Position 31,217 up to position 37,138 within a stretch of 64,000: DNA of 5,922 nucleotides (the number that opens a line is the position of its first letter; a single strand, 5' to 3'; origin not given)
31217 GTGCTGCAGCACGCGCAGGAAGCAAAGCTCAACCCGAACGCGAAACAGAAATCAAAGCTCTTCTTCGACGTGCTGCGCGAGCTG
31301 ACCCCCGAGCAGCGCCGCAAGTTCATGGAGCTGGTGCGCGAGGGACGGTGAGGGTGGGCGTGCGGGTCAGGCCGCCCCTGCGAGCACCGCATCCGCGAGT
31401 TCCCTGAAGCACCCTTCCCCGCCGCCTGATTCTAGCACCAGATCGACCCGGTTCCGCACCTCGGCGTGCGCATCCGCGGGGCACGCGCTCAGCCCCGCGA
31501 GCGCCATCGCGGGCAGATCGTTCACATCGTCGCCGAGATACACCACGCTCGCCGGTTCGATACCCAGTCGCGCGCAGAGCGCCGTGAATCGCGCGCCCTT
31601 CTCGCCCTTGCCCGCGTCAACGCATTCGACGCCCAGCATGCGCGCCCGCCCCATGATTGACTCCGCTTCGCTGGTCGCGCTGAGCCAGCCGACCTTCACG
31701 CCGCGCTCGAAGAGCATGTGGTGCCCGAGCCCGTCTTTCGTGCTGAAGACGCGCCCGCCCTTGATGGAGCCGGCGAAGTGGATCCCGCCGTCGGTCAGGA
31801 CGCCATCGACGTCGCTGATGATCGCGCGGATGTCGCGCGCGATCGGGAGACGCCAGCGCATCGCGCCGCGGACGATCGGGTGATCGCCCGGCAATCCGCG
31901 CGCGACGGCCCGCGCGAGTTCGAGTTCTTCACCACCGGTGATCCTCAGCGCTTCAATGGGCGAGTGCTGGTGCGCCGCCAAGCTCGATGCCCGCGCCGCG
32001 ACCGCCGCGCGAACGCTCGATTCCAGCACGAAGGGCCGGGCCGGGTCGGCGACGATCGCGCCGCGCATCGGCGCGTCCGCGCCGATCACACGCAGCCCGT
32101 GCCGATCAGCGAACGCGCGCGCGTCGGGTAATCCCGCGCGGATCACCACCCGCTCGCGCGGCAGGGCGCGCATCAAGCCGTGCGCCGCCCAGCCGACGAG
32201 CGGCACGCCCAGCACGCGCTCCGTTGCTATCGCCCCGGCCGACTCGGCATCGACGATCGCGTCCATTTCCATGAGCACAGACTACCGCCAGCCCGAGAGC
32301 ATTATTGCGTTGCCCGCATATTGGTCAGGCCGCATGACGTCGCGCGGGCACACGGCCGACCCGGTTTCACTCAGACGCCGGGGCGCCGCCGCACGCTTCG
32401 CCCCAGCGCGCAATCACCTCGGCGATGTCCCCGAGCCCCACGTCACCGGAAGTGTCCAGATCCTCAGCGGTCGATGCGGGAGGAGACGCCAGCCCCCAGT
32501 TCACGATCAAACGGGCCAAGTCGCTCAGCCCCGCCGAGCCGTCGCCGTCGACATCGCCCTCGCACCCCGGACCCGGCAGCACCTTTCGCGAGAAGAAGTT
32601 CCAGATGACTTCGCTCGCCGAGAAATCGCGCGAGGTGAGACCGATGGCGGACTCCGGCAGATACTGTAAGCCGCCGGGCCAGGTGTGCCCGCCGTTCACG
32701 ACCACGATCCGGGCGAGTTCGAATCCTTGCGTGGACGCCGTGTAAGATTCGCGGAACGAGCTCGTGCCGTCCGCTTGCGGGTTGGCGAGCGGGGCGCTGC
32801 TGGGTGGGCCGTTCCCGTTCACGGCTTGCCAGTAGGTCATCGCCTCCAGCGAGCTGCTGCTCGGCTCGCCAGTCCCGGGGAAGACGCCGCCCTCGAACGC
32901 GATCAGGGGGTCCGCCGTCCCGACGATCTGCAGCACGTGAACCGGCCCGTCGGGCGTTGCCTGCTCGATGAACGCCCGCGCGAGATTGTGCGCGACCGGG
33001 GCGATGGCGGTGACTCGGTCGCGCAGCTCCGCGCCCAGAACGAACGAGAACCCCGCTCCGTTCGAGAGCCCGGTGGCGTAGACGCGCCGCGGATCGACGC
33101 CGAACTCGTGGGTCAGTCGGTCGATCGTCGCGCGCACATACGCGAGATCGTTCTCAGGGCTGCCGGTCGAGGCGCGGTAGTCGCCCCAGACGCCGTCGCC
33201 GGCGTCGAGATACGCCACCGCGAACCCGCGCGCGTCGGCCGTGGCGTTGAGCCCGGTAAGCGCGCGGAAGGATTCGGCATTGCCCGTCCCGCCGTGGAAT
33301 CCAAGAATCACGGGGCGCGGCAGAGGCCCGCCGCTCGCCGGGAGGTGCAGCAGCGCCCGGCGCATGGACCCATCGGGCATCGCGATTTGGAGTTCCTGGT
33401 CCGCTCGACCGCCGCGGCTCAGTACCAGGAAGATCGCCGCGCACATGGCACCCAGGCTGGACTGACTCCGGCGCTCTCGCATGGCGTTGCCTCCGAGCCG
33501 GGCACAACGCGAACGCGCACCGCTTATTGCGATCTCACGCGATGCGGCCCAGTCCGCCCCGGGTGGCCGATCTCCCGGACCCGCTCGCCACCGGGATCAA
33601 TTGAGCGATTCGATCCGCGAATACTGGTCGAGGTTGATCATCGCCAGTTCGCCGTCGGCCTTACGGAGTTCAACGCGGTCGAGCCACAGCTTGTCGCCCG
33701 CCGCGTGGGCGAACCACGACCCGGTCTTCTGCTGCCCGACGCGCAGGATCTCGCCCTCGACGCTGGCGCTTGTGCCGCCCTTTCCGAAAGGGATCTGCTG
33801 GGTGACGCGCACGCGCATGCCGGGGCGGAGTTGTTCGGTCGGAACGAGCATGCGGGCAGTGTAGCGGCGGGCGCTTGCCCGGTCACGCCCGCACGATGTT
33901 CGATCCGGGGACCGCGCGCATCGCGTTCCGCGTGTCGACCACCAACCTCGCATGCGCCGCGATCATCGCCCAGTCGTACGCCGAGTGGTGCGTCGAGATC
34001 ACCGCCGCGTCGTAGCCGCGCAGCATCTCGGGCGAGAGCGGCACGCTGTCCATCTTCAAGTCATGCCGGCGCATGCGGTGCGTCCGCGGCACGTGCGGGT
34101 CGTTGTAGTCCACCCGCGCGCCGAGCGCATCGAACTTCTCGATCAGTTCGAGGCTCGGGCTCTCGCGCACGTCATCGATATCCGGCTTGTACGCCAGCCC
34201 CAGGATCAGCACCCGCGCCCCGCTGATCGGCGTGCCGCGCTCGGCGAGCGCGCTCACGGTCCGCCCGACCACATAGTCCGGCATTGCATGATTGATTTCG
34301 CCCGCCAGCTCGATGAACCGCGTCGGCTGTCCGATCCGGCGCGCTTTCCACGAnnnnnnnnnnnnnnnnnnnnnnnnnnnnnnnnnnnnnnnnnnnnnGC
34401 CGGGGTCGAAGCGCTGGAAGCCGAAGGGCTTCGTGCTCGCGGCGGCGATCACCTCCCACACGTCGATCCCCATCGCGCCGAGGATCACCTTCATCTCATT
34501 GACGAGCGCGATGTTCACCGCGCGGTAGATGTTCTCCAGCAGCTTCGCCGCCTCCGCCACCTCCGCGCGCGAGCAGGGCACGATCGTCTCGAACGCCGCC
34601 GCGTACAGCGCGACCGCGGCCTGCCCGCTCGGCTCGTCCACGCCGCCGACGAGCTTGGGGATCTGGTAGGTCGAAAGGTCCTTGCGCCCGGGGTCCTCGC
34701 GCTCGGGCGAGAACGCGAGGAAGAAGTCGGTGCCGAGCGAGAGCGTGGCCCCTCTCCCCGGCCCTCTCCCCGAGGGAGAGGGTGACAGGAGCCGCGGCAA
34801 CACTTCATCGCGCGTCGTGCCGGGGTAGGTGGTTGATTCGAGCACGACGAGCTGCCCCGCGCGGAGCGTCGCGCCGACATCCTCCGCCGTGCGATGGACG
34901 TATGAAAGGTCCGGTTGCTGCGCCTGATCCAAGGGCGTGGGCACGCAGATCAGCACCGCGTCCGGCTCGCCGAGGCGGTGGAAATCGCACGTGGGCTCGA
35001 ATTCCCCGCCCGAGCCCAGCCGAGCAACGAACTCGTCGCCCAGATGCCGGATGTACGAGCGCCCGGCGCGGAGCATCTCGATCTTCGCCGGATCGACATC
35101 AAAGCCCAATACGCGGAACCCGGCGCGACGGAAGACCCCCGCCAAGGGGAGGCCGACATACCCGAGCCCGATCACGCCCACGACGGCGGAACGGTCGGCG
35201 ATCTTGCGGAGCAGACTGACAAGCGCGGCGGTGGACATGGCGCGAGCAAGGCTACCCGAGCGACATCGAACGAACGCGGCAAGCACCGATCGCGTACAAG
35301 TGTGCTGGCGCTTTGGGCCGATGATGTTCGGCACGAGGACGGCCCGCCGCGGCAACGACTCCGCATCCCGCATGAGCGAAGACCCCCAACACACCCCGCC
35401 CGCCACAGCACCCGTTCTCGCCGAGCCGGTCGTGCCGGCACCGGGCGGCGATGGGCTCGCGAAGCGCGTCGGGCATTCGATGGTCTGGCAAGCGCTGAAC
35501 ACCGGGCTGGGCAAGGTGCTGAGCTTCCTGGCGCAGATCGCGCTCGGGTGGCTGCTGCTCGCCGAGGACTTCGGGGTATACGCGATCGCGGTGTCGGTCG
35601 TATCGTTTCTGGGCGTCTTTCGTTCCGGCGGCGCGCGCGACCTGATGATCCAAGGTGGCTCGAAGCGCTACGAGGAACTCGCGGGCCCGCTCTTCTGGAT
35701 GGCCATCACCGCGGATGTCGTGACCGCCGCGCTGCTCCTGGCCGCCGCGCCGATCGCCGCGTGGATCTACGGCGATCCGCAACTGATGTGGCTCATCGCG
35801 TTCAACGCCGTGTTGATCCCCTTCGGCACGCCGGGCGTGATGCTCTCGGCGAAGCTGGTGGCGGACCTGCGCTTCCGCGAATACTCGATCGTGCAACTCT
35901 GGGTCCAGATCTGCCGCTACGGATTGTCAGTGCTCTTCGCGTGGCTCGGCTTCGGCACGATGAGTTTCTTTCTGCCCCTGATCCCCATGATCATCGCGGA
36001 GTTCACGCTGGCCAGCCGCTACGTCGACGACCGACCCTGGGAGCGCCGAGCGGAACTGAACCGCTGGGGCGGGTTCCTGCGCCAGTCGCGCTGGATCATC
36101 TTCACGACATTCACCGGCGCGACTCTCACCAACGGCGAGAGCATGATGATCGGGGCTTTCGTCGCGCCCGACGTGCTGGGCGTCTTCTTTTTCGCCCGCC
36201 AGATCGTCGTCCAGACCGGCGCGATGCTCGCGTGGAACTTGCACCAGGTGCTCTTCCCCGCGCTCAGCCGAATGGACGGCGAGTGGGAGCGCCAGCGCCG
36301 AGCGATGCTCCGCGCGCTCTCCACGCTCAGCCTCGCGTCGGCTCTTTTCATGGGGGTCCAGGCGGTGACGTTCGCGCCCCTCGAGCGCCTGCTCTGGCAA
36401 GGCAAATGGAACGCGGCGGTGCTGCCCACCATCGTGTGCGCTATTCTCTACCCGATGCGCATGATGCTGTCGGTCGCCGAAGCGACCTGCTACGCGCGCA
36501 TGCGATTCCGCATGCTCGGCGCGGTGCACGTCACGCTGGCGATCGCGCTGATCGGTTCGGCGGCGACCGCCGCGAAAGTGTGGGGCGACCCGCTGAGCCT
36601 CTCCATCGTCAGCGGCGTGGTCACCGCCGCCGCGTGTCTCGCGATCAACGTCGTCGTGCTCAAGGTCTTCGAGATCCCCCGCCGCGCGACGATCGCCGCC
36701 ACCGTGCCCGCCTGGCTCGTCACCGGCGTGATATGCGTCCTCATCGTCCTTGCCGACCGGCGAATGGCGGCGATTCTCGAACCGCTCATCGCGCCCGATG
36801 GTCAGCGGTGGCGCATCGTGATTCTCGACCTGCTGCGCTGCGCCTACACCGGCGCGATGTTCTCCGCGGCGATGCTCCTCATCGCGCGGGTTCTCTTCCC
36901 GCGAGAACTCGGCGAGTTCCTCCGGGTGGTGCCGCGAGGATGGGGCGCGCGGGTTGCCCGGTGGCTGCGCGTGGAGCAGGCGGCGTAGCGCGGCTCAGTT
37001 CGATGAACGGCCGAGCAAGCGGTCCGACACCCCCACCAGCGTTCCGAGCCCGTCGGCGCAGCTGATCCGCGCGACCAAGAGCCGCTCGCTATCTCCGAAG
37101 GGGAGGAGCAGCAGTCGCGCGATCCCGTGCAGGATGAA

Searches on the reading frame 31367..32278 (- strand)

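Call 74: search_protein_families(library=pfam, proteins=[window:31367-32278:-], max_evalue=0.0001)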
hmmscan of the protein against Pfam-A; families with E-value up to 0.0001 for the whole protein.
window:31367-32278:- (303 aa): 2 families
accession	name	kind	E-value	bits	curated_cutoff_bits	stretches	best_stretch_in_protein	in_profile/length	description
PF00702.32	Hydrolase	-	2.1e-09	38.5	26.4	1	191-262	112-191/191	haloacid dehalogenase-like hydrolase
PF08282.18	Hydrolase_3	-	8.7e-07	29.4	20.9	1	226-284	187-245/255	haloacid dehalogenase-like hydrolase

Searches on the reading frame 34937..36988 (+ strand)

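Call 74: search_protein_families(library=pfam, proteins=[window:34937-36988:+], max_evalue=0.0001)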
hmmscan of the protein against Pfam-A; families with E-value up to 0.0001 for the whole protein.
window:34937-36988:+ (683 aa): 2 families
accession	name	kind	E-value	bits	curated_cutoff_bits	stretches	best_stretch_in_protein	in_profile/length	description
PF13440.11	Polysacc_synt_3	-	3.4e-31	109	23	1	206-495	5-292/293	Polysaccharide biosynthesis protein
PF01943.22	Polysacc_synt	-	2.8e-15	56.9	28.2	1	182-446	5-273/274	Polysaccharide biosynthesis protein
